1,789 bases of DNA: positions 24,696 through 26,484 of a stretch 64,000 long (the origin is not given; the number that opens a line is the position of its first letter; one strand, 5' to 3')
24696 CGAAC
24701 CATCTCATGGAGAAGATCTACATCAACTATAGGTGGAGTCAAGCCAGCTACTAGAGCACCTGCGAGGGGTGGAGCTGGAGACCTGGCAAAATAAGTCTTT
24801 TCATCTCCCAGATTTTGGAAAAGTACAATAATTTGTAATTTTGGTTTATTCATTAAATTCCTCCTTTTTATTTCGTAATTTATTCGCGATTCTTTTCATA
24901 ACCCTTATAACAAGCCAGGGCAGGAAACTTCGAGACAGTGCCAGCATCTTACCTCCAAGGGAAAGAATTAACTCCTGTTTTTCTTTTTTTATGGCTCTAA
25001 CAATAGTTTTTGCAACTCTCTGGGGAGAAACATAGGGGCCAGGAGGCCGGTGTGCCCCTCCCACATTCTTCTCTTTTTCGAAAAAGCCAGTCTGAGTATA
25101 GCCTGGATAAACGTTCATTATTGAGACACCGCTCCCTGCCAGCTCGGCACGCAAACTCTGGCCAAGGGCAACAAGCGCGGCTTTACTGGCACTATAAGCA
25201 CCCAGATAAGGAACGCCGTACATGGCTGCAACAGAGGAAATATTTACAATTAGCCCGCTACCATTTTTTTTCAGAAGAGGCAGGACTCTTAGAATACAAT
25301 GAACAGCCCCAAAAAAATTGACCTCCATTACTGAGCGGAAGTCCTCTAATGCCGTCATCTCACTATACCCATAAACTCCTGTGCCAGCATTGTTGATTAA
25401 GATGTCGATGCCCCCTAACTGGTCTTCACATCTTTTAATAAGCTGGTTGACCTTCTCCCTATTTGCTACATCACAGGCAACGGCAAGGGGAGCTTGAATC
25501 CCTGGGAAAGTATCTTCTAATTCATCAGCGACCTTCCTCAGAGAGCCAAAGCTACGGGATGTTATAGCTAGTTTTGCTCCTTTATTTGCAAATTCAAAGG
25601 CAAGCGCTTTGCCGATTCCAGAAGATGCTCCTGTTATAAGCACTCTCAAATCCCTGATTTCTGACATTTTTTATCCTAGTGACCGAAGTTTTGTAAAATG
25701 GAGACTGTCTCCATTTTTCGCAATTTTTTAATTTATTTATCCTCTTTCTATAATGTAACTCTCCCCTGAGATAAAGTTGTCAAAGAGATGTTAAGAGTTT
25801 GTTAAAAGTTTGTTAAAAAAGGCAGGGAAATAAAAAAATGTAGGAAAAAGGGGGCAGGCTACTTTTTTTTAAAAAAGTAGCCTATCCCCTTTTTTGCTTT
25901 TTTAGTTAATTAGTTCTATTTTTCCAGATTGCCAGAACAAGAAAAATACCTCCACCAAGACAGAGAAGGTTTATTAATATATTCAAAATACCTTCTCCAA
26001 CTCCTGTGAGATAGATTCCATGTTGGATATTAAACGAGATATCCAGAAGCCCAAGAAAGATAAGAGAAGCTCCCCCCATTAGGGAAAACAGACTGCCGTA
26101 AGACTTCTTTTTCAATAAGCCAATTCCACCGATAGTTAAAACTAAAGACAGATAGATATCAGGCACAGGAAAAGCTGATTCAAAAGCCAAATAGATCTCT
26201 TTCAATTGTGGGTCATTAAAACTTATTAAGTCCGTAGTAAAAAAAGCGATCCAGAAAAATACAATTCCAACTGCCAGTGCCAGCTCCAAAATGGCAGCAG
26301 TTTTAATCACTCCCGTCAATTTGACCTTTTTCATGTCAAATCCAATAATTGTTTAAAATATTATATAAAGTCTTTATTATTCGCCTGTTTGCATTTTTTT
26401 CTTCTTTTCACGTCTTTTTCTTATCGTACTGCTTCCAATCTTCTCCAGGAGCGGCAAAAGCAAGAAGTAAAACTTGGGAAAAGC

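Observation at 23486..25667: B12-binding radical SAM enzyme co-transcribed with an SDR inside the regulon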

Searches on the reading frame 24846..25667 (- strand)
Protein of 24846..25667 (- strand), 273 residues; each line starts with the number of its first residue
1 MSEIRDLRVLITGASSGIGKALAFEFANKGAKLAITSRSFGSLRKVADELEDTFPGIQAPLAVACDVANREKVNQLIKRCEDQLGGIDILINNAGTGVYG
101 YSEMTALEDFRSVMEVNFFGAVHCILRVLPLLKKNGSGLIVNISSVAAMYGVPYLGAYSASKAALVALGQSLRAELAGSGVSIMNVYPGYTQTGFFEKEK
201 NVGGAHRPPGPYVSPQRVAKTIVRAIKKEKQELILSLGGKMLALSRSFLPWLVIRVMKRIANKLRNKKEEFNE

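Call 4: search_protein_families(library=pfam, proteins=[window:24846-25667:-], max_evalue=0.01)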
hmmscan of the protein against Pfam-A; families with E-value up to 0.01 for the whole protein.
window:24846-25667:- (273 aa): 5 families
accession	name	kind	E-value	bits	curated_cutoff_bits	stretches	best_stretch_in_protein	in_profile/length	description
PF00106.31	adh_short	-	1.9e-54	184.6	26.6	1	9-199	3-190/195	short chain dehydrogenase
PF13561.12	adh_short_C2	-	2.4e-38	132.5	27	1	13-222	1-213/236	Enoyl-(Acyl carrier protein) reductase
PF08659.16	KR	-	5.5e-16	59.4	22.6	1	9-175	3-166/180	KR domain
PF01370.27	Epimerase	-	1.1e-05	25.5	20.9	1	9-176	1-160/240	NAD dependent epimerase/dehydratase family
PF02719.21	Polysacc_synt_2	-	0.0025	17.5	20.2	1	9-80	1-76/293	Polysaccharide biosynthesis protein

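Call 5: search_protein_families(library=ncbifam, proteins=[window:24846-25667:-], max_evalue=0.01)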
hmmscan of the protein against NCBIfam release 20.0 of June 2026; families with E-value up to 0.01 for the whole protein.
window:24846-25667:- (273 aa): 235 families (the best 25 are shown)
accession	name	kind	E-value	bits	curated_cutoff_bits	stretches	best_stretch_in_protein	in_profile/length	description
NF004825.0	PRK06181.1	equivalog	6.4e-64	215.8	215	1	3-261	3-263/268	SDR family oxidoreductase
NF005495.0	PRK07109.1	subfamily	4.5e-58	197.1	264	1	4-269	6-271/334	SDR family oxidoreductase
NF004792.0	PRK06139.1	equivalog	5e-49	167.1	308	1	3-264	5-265/327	SDR family oxidoreductase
NF005672.0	PRK07454.1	equivalog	9.8e-48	162.4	234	1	7-234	7-229/241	SDR family oxidoreductase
NF004514.1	PRK05855.1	equivalog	4.4e-47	160.9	455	1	3-260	310-576/578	SDR family oxidoreductase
NF004196.0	PRK05650.1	equivalog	4.7e-47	160.3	297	1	8-270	4-269/272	SDR family oxidoreductase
NF004824.0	PRK06180.1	subfamily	1.7e-45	155.4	298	1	8-195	6-187/279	oxidoreductase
NF005806.0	PRK07666.1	equivalog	3e-45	154.4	286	1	2-236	3-231/239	3-ketoacyl-ACP reductase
NF005539.0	PRK07201.1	equivalog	7.2e-45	153.9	549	1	6-259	370-616/657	SDR family oxidoreductase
NF006123.0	PRK08267.1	equivalog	3.8e-44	150.9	261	1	8-262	4-257/261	SDR family oxidoreductase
NF005881.0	PRK07832.1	equivalog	6.1e-44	150.3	296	1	2-266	5-278/287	SDR family oxidoreductase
NF004823.0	PRK06179.1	subfamily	1.1e-43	149.7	310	1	9-197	8-185/271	oxidoreductase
NF005559.1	PRK07231.1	subfamily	2.1e-43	148.7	215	1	6-199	4-194/249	glucose 1-dehydrogenase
NF005878.0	PRK07825.1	subfamily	2.4e-43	148.5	287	1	2-262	5-253/278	short chain dehydrogenase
NF006099.0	PRK08251.1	equivalog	2.9e-43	147.9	253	1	7-235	5-226/250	SDR family oxidoreductase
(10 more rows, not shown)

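Call 46: search_solved_structures(query=window:24846-25667:-, max_evalue=1e-20)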
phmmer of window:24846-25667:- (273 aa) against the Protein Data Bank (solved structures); distinct sequences matched with E-value up to 1e-20: 101 (the best 60 are shown).
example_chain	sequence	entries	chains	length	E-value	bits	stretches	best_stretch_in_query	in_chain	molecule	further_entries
2et6_A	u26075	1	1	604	1.2e-32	116.7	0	4-193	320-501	(3R)-hydroxyacyl-CoA dehydrogenase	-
4nbu_A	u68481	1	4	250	3.3e-30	108.7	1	1-197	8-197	3-oxoacyl-(Acyl-carrier-protein) reductase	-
4rzh_A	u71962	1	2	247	1.4e-29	106.6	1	9-222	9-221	3-oxoacyl-[acyl-carrier protein] reductase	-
3nyw_A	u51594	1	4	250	2.5e-27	99.3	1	9-198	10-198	Putative oxidoreductase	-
7x5j_D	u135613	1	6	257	2.9e-27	99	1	9-178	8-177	3-oxoacyl-ACP reductase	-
4qec_A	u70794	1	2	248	8.2e-27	97.6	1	8-205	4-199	ElxO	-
3wye_A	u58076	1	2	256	2.5e-26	96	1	9-198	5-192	Diacetyl reductase [(S)-acetoin forming],L-2,3-butanediol dehydrogenase,Diacetyl reductase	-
4qed_A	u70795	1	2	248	2.9e-26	95.7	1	8-205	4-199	ElxO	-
3rku_A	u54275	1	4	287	6.7e-26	94.6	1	8-196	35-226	Oxidoreductase YMR226C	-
2jah_A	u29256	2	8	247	6.7e-26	94.6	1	9-194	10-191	CLAVULANIC ACID DEHYDROGENASE | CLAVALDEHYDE DEHYDROGENASE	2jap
2cfc_A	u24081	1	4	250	1.5e-25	93.4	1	9-194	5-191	2-(R)-HYDROXYPROPYL-COM DEHYDROGENASE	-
4wjz_A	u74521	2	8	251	2.6e-25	92.6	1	9-223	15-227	3-oxoacyl-[acyl-carrier-protein] reductase FabG | 3-oxoacyl-[acyl-carrier protein] reductase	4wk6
3v2h_A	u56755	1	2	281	2.6e-25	92.6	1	9-199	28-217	D-beta-hydroxybutyrate dehydrogenase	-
5end_A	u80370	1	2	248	3.1e-25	92.4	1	9-223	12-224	3-oxoacyl-[acyl-carrier-protein] reductase FabG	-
3osu_A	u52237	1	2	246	3.5e-25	92.2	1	9-192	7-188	3-oxoacyl-[acyl-carrier-protein] reductase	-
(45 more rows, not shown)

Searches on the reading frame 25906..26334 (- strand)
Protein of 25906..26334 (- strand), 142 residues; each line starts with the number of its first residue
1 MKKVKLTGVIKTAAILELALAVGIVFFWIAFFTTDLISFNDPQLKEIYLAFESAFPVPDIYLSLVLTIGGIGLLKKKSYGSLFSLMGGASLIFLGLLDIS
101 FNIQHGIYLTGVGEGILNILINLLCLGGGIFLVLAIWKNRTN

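Call 4: search_protein_families(library=pfam, proteins=[window:25906-26334:-], max_evalue=0.01)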
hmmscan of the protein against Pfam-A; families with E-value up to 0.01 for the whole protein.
window:25906-26334:- (142 aa): 0 families

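Call 5: search_protein_families(library=ncbifam, proteins=[window:25906-26334:-], max_evalue=0.01)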
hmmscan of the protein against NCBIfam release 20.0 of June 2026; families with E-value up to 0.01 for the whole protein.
window:25906-26334:- (142 aa): 0 families

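Call 73: search_protein_families(library=pfam, proteins=[window:25906-26334:-], max_evalue=10)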
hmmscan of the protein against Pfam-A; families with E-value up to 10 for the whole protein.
window:25906-26334:- (142 aa): 1 family
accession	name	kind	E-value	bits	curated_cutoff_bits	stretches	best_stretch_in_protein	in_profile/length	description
PF17009.10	DUF5090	-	0.16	12.3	27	1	2-94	46-134/187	Domain of unknown function (DUF5090)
